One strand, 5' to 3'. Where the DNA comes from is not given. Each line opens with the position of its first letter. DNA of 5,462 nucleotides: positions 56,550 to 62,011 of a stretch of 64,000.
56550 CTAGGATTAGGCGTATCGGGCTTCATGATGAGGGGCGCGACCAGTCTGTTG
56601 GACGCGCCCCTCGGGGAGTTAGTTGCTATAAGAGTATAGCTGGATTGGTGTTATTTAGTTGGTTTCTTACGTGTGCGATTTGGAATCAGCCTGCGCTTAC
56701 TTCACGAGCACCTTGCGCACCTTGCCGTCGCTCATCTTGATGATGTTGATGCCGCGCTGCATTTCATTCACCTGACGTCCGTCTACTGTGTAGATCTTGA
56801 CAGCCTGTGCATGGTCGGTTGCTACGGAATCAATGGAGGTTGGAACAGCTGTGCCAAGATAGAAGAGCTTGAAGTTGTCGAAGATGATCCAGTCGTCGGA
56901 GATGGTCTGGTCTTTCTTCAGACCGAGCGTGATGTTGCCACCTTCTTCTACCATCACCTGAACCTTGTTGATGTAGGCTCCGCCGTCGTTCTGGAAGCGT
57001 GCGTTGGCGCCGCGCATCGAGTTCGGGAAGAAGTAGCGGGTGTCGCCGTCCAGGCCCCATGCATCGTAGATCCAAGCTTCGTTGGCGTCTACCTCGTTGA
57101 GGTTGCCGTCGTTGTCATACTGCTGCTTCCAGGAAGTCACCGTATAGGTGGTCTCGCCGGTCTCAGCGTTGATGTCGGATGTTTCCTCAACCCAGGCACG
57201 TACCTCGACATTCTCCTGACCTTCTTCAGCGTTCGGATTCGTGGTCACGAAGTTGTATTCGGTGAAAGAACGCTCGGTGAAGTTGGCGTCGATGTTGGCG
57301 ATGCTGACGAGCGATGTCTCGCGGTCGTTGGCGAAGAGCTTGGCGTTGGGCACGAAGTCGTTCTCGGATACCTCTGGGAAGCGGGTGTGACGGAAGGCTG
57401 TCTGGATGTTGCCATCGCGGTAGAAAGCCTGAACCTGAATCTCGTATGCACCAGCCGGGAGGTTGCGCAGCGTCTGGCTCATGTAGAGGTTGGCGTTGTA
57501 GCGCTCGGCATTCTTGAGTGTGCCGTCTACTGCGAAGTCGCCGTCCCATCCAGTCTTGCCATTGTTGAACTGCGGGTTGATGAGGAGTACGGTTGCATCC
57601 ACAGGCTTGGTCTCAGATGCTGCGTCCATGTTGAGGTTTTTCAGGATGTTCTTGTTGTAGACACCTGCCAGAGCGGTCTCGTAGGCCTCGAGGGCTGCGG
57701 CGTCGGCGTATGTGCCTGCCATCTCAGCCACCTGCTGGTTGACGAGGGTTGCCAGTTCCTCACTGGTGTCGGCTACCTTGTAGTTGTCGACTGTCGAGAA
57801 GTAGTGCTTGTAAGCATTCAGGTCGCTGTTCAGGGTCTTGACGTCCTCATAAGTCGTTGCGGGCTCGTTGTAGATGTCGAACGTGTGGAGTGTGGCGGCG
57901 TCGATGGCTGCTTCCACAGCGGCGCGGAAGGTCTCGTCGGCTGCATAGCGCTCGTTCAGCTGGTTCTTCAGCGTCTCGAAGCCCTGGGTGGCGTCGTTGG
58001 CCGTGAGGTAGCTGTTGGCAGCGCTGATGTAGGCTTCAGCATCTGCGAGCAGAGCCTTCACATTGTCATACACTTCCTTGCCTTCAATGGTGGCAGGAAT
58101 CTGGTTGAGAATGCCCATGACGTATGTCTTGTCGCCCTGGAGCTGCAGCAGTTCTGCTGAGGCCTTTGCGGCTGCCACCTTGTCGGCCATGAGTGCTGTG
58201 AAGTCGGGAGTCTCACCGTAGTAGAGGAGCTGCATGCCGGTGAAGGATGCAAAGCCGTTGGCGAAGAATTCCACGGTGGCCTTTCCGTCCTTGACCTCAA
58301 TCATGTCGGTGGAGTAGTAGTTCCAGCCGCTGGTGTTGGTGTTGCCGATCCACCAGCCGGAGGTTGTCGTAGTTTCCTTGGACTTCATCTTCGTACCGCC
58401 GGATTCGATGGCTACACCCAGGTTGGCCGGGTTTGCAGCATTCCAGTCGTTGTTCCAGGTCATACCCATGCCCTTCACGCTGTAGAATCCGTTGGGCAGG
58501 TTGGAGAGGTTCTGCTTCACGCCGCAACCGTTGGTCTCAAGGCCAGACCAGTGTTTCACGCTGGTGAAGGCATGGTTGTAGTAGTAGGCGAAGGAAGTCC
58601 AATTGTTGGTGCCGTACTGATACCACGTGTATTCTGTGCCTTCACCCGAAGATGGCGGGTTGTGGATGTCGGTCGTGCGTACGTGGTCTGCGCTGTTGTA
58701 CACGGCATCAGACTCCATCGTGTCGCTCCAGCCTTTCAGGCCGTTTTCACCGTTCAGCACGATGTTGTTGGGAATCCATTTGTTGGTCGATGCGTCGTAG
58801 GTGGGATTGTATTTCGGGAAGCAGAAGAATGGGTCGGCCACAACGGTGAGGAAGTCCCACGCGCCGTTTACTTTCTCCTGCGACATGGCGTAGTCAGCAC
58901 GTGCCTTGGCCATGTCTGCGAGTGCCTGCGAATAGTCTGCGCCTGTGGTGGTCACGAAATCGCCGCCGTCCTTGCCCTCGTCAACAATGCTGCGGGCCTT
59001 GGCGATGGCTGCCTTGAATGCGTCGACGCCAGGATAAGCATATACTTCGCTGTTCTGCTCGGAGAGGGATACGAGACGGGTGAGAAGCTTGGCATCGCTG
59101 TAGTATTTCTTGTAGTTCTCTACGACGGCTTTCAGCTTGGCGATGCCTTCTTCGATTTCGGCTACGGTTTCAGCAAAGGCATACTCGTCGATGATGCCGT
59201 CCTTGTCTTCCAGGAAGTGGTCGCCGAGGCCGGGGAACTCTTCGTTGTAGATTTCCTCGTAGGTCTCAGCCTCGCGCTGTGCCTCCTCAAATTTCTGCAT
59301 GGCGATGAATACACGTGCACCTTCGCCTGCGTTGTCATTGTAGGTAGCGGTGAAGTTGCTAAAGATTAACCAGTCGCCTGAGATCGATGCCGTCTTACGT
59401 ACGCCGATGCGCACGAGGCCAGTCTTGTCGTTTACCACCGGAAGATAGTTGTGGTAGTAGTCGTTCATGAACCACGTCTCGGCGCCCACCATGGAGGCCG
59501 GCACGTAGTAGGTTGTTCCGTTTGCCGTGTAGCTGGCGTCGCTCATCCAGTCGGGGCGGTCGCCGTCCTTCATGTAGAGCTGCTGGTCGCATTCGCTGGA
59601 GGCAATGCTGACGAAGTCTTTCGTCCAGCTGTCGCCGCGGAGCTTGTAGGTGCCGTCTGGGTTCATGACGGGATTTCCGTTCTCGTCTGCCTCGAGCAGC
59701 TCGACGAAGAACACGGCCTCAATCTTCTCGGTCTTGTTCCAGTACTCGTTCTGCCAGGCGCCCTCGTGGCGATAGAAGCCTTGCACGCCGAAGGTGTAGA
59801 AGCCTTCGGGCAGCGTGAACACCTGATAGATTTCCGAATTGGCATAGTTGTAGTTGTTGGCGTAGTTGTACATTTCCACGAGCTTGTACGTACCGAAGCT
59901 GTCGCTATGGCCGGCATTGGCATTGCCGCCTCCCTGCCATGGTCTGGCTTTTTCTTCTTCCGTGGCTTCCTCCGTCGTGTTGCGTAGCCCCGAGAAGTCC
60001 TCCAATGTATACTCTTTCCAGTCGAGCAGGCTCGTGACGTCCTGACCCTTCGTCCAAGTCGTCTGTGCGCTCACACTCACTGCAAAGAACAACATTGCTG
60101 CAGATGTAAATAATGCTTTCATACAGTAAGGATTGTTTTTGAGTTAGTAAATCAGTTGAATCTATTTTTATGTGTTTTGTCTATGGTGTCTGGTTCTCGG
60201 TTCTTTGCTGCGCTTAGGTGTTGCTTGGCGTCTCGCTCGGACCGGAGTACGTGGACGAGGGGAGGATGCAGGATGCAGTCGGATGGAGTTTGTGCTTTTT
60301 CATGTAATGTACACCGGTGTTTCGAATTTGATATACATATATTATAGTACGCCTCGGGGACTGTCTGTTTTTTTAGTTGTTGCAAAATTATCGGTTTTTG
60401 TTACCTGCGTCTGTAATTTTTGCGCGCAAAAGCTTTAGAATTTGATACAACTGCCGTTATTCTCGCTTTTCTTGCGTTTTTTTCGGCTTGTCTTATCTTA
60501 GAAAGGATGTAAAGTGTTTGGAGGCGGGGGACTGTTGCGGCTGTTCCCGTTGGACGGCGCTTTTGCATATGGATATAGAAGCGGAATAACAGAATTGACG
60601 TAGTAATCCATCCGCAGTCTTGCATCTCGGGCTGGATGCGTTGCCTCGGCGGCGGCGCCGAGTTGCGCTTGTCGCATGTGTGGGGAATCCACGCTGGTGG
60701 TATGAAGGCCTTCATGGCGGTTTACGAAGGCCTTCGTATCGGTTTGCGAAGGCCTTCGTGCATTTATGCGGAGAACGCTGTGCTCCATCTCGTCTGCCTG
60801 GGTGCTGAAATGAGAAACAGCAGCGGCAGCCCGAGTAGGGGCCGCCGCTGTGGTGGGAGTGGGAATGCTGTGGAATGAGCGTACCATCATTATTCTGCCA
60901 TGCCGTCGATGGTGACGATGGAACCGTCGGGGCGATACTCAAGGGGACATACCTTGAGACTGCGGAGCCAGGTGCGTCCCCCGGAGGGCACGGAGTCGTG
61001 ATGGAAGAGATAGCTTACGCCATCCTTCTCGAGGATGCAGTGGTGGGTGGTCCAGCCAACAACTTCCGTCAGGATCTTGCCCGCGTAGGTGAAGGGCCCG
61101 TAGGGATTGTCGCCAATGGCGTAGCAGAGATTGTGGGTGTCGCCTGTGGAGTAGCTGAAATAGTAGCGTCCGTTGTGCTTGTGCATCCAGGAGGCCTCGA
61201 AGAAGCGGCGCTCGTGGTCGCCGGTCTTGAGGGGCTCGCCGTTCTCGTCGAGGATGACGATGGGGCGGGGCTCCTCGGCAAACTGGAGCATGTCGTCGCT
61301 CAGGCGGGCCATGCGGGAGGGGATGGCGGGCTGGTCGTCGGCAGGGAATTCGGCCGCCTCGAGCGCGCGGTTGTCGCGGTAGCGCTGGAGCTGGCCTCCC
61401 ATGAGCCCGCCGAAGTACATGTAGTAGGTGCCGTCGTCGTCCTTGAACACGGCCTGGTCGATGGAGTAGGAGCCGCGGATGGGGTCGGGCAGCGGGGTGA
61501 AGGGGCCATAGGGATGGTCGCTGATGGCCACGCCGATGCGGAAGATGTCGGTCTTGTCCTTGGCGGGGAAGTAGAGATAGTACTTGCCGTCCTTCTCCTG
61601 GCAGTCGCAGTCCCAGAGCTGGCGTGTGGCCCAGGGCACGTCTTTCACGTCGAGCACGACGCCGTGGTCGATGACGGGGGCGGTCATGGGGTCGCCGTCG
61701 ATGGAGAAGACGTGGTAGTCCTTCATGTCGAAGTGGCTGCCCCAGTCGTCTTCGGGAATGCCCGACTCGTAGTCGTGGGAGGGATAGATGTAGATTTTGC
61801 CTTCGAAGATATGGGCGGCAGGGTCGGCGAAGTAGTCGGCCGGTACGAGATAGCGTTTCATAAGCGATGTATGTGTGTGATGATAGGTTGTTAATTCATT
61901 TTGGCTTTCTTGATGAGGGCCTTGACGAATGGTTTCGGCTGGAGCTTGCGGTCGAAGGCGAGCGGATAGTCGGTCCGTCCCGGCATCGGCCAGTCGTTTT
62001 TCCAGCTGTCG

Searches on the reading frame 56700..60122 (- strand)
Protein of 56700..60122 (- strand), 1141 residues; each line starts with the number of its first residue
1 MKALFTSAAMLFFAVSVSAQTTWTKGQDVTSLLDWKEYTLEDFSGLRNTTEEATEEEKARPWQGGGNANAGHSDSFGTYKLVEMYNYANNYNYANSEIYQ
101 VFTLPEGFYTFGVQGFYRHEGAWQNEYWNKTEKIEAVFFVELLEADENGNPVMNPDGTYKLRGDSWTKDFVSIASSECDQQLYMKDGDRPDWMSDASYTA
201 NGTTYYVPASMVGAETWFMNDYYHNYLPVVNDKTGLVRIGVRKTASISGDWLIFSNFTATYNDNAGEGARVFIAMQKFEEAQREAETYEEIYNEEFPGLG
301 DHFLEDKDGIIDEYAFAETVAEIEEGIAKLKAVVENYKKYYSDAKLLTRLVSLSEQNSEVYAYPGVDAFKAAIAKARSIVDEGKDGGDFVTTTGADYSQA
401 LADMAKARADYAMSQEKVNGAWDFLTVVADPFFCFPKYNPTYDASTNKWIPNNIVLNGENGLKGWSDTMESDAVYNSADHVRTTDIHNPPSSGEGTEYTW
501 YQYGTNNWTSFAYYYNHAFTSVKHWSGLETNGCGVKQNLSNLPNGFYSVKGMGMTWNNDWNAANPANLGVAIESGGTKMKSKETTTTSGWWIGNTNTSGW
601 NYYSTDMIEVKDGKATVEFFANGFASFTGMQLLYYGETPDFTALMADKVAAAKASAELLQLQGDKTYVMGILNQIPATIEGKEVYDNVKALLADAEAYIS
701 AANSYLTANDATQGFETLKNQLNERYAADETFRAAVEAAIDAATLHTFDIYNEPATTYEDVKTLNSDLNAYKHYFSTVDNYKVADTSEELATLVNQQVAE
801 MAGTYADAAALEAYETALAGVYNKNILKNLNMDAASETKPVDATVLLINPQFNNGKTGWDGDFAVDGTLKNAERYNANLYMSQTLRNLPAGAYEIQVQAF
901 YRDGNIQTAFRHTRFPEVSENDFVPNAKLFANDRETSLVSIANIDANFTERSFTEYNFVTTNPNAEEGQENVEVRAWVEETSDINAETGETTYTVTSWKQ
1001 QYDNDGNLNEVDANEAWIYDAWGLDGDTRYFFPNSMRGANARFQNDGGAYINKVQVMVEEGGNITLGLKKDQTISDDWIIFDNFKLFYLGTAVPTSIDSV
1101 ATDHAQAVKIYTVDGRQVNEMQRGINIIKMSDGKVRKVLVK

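Call 24: search_protein_families(library=pfam, proteins=[window:56700-60122:-])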
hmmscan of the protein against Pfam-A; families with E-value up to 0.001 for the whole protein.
window:56700-60122:- (1141 aa): 1 family
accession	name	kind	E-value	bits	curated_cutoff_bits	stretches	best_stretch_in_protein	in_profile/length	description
PF16405.10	DUF5013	-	4.3e-05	24.1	28.5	0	76-119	43-86/149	Domain of unknown function (DUF5013)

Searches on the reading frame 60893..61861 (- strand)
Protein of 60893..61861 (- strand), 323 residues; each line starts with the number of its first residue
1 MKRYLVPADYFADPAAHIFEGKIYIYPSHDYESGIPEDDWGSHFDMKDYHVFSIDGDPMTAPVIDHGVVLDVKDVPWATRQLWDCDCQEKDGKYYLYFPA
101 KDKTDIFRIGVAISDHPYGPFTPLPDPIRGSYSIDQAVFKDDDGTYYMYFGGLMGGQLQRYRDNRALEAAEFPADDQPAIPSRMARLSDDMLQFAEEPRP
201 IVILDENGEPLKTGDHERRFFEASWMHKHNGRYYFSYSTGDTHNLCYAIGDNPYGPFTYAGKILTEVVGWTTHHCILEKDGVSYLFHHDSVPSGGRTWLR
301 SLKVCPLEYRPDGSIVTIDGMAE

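Call 47: search_protein_families(library=pfam, proteins=[window:60893-61861:-], max_evalue=0.00001)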
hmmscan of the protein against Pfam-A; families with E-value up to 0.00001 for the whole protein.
window:60893-61861:- (323 aa): 1 family
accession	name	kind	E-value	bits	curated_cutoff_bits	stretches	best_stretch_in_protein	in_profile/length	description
PF04616.20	Glyco_hydro_43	-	7.6e-24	85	32.2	1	71-314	55-287/288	Glycosyl hydrolases family 43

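Call 89: find_encoding_contigs(protein=window:60893-61861:-, flank=2500, max_places=8)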
Protein window:60893-61861:- (323 aa): no gene with exactly this product is on record in the collection.
